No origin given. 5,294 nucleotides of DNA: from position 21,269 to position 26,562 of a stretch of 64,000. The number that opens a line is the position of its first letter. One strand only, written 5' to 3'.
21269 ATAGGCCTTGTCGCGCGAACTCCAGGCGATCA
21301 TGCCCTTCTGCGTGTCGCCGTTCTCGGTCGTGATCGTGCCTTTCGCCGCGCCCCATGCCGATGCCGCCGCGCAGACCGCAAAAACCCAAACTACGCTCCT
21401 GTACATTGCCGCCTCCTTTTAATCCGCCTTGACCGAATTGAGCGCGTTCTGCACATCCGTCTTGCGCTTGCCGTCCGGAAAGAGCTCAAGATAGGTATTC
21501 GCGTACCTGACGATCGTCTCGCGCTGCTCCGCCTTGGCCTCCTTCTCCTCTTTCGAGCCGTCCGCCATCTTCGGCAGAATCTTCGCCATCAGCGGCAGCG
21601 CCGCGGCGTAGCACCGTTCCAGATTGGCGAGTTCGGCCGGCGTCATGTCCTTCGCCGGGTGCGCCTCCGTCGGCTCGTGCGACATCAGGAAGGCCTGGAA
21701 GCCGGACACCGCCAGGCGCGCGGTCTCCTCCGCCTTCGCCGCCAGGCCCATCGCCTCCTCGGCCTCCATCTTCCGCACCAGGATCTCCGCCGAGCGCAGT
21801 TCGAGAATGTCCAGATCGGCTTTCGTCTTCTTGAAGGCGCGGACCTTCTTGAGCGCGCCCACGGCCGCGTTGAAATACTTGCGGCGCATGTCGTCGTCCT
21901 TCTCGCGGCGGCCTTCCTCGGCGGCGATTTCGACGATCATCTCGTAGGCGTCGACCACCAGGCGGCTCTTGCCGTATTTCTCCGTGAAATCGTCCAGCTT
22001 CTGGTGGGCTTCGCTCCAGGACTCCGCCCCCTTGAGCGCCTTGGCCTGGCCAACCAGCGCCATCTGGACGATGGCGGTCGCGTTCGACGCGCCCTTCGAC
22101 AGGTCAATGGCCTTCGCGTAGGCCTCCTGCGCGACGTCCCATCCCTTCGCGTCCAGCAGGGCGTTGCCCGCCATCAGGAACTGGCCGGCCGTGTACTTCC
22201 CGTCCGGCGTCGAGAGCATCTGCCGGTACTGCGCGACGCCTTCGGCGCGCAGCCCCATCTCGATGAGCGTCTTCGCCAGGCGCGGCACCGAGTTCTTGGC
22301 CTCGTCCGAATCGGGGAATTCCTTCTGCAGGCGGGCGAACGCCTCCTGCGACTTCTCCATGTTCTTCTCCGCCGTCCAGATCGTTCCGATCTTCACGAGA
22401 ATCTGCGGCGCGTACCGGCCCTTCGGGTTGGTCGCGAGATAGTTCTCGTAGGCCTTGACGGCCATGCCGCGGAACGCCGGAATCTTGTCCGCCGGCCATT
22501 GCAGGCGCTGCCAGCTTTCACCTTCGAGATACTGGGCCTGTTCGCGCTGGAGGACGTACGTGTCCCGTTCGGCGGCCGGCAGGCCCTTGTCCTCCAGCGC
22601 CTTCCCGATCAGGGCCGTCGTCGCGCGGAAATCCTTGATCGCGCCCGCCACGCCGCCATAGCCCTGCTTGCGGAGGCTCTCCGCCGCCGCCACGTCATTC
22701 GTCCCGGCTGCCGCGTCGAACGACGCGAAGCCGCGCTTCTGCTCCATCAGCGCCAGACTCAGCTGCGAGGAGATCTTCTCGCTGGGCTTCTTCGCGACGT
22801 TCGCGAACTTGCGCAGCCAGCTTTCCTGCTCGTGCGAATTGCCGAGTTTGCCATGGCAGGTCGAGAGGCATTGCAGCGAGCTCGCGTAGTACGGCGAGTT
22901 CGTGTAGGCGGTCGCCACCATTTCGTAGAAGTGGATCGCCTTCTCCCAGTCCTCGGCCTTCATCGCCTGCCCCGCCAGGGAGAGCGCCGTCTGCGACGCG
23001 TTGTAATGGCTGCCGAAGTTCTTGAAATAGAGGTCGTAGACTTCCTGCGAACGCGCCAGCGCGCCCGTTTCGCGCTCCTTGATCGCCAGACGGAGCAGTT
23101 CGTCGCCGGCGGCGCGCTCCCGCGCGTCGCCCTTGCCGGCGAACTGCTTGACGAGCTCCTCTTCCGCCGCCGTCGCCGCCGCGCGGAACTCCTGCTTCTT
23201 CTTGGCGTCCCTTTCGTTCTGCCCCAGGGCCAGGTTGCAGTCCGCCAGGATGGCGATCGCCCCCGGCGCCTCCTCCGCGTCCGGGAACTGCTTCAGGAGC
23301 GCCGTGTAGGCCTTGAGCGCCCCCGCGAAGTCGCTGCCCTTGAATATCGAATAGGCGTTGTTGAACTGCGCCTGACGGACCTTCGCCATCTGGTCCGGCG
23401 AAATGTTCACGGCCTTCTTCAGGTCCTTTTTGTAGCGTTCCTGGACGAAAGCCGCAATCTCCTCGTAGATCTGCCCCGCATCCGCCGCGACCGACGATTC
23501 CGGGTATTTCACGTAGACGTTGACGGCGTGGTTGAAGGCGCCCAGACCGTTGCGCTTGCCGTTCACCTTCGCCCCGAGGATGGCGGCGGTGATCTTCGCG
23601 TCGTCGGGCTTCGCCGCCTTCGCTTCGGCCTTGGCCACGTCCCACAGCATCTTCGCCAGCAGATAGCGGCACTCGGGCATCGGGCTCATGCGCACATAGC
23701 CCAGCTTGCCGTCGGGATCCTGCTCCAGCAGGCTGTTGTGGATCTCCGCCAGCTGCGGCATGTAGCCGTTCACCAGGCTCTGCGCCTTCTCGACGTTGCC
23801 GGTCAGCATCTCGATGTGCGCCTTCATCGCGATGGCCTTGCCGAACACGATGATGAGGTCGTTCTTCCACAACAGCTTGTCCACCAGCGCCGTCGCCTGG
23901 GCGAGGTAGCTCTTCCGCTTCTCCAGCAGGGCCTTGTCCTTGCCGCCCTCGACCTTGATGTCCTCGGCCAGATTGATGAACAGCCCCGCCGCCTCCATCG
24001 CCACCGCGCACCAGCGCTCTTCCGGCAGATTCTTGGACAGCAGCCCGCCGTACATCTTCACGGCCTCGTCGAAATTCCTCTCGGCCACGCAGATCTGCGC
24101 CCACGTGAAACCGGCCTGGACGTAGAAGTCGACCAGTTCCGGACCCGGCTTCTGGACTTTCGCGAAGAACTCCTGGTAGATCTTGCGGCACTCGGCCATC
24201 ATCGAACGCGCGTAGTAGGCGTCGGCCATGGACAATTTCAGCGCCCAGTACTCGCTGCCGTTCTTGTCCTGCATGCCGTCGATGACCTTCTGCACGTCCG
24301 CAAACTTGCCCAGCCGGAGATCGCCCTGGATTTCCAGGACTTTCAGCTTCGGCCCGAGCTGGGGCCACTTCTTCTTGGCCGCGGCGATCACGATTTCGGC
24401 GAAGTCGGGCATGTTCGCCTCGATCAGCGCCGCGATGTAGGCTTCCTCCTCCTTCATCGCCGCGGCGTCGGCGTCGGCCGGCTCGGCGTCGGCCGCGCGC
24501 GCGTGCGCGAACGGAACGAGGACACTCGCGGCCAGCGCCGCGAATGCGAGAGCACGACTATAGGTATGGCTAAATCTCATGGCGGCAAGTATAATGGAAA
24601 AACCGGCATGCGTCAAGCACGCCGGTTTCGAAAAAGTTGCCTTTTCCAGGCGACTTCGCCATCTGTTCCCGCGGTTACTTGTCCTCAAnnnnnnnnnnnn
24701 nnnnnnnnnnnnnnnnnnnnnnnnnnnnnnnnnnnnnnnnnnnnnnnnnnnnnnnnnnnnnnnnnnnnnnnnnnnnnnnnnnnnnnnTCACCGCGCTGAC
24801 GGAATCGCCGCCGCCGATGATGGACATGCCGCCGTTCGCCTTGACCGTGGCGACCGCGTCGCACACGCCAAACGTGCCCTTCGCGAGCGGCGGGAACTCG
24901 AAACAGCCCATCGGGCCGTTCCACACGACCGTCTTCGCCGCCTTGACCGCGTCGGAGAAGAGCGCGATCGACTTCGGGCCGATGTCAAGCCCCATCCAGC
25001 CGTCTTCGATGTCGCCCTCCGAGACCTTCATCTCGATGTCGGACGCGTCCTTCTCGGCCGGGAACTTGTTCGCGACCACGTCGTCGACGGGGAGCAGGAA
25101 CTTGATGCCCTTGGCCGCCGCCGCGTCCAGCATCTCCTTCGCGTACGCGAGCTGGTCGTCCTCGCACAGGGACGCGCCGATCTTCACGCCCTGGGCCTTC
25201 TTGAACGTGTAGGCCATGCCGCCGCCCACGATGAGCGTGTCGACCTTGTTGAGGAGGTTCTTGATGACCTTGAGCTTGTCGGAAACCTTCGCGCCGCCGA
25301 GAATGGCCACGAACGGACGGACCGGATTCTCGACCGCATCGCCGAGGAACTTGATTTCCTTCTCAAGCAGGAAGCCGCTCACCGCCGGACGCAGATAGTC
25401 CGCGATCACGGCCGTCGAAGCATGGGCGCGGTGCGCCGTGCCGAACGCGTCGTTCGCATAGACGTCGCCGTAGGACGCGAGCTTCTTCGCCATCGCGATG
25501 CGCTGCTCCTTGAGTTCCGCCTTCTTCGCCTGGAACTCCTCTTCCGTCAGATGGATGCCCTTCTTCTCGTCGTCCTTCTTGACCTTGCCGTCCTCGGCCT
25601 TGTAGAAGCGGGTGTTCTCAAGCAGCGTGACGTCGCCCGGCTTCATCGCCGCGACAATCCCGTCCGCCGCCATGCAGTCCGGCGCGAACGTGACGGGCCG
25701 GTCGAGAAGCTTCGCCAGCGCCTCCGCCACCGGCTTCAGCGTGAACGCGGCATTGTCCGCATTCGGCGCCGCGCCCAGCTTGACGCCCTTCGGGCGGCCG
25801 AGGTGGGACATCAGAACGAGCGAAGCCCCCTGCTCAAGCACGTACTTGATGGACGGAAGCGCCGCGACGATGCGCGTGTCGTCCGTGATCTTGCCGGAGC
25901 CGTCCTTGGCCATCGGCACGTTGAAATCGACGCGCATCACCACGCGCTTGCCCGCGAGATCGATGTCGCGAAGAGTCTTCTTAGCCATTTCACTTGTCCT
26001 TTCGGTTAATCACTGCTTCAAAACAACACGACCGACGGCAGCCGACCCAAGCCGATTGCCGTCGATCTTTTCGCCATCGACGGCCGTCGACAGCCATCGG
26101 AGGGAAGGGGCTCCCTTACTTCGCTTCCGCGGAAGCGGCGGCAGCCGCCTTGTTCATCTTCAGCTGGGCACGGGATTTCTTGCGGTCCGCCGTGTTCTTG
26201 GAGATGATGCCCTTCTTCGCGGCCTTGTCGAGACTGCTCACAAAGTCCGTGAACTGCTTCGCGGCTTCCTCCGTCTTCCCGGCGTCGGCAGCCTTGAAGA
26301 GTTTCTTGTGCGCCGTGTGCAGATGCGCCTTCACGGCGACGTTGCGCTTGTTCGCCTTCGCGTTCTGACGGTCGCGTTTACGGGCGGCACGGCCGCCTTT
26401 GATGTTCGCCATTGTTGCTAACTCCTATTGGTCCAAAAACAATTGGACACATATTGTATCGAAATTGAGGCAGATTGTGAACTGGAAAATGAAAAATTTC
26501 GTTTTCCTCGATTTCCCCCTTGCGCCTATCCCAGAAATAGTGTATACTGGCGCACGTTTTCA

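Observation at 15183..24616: Nine-kilobase envelope operon: 2 secreted TPR proteins, ExbB, 2 ExbD, the toroid chimera and LolE/LolD, behind one strong promoter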

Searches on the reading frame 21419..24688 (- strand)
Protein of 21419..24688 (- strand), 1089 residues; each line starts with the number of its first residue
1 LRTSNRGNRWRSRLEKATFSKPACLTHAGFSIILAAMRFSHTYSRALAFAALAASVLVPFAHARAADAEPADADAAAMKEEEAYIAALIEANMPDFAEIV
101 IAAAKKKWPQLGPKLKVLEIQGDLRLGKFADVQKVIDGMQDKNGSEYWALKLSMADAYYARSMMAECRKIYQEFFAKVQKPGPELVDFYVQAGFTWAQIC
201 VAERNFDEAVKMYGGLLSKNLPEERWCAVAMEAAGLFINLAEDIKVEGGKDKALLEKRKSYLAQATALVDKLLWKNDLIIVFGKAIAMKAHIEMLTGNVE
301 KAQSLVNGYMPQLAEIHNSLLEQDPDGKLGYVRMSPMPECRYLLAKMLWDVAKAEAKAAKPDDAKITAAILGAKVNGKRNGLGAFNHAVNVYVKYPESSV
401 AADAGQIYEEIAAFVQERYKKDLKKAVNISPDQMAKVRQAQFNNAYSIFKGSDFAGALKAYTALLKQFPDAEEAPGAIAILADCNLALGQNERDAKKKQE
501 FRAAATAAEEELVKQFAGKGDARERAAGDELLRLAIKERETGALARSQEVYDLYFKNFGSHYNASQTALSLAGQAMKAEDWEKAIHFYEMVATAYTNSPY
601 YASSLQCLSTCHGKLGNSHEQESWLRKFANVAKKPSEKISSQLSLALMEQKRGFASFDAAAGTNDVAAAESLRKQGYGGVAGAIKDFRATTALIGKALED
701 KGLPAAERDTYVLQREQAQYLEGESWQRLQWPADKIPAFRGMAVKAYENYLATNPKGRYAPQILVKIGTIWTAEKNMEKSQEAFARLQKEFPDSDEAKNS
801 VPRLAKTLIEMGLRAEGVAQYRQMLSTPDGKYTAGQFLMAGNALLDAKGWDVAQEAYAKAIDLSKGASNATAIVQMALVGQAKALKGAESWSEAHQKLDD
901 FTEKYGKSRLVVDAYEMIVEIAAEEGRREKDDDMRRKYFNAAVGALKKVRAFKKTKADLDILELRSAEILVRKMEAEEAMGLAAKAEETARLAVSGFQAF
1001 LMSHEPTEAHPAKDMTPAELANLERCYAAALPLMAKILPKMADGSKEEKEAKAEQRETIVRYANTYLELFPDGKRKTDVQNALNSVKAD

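Call 4: search_protein_families(library=pfam, proteins=[window:21419-24688:-], max_evalue=0.01)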
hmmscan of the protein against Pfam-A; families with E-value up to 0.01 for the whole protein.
window:21419-24688:- (1089 aa): 2 families
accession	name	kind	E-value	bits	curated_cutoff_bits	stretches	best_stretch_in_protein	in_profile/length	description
PF13174.12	TPR_6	-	5.2e-08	33.5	26.3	0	764-794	3-33/33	Tetratricopeptide repeat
PF13525.12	YfiO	-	2e-05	24.9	25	0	421-516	26-120/203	Outer membrane lipoprotein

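Call 5: search_protein_families(library=ncbifam, proteins=[window:21419-24688:-], max_evalue=0.01)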
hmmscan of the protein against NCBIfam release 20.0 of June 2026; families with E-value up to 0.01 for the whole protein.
window:21419-24688:- (1089 aa): 4 families
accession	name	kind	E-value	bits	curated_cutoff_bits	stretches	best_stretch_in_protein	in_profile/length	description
TIGR02795.1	tol_pal_ybgF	equivalog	5.2e-15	56.1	90.1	2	718-800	41-115/119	tol-pal system protein YbgF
TIGR03302.1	OM_YfiO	subfamily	3.7e-09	36.4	81.4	1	437-516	69-145/239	outer membrane protein assembly factor BamD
TIGR02552.1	LcrH_SycD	equivalog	0.0052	16.5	104.8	1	563-636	50-120/136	SycD/LcrH family type III secretion system chaperone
NF008068.0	PRK10803.1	equivalog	0.0079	16.2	383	0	747-805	166-261/263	cell division protein CpoB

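Call 47: search_solved_structures(query=window:21419-24580:-, max_evalue=0.01)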
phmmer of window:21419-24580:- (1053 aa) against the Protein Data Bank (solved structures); distinct sequences matched with E-value up to 0.01: 0.

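Call 83: search_protein_families(library=padloc, proteins=[window:21419-24580:-], max_evalue=0.001)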
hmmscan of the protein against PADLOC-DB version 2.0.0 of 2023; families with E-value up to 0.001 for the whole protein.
window:21419-24580:- (1053 aa): 0 families

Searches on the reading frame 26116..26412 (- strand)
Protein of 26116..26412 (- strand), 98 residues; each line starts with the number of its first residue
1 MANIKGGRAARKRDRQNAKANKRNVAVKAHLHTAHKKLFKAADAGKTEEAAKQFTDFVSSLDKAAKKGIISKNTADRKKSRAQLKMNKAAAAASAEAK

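Call 89: search_protein_families(library=pfam, proteins=[window:26116-26412:-], max_evalue=0.01)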
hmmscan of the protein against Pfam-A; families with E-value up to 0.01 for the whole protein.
window:26116-26412:- (98 aa): 2 families
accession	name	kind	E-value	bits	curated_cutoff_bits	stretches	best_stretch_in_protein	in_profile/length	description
PF01649.23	Ribosomal_S20p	-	2.3e-19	70.2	29.5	1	9-87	5-83/83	Ribosomal protein S20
PF22888.1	FIMAH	-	0.0017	19.4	24.8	1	28-76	22-70/81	FIMAH domain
